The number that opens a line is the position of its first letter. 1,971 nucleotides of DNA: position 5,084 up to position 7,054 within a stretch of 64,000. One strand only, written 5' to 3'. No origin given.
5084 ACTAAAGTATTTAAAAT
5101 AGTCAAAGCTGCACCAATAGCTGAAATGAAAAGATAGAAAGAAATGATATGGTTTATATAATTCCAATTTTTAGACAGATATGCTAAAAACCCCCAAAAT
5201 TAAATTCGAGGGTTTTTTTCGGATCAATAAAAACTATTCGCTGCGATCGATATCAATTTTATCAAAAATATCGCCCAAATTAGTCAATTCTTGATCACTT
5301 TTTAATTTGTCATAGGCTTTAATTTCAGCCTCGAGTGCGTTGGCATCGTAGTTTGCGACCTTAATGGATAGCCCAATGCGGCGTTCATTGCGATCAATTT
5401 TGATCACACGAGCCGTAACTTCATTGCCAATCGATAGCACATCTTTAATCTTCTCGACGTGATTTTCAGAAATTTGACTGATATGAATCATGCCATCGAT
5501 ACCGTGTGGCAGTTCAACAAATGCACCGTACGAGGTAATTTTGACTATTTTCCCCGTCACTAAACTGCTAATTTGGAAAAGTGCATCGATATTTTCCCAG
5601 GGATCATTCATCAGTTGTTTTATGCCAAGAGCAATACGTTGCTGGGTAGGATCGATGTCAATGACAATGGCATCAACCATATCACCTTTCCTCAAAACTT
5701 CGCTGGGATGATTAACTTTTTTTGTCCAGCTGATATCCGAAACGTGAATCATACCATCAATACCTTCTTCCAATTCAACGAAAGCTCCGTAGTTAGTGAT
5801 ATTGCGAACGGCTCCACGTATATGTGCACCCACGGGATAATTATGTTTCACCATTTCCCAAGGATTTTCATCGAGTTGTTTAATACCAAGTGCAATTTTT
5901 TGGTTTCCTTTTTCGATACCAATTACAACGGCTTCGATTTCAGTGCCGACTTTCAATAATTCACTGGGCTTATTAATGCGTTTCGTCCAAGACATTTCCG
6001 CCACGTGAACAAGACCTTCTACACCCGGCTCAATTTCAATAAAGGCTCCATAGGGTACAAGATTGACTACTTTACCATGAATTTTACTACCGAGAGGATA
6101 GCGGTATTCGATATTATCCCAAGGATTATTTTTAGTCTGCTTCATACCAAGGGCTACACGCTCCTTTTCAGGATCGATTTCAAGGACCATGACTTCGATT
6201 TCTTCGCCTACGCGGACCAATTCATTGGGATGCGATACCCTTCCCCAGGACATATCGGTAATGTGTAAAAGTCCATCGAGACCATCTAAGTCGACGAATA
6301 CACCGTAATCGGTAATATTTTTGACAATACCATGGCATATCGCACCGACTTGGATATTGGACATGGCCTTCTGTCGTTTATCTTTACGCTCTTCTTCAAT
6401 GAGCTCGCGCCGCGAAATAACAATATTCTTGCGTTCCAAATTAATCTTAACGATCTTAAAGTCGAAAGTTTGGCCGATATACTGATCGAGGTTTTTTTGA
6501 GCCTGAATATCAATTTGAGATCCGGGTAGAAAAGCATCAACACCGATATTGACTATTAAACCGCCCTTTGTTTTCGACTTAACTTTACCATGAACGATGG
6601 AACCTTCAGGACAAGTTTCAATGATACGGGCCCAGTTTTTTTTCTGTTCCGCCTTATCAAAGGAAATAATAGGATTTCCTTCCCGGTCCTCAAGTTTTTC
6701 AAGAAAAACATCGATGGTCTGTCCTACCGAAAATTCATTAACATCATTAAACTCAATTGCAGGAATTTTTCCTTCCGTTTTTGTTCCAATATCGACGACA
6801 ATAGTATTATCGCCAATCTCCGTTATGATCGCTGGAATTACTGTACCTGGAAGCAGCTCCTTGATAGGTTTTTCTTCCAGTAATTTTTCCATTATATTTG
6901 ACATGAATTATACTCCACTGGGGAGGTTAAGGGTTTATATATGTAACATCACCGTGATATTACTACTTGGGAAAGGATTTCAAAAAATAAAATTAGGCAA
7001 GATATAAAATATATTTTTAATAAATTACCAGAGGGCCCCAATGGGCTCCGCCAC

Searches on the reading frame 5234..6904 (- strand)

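Call 46: search_protein_families(library=pfam, proteins=[window:5234-6904:-], max_evalue=0.00001)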
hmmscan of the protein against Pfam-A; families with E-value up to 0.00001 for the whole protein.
window:5234-6904:- (556 aa): 5 families
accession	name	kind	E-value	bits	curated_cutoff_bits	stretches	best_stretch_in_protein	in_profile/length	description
PF00575.29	S1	-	3.3e-96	316.2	22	5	448-515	7-74/74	S1 RNA binding domain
PF23459.1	S1_RRP5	-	1.5e-26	93.2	27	0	359-422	4-66/72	RRP5 S1 domain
PF21710.3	Spt6_S1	-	5.2e-16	59.1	27.5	0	443-514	14-86/91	Spt6, S1/OB domain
PF17092.11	PCB_OB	-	3.9e-08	34.5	27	0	351-410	24-93/111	Penicillin-binding protein OB-like domain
PF13509.12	S1_2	-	4.9e-07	30.2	21.8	0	20-68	2-48/61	S1 domain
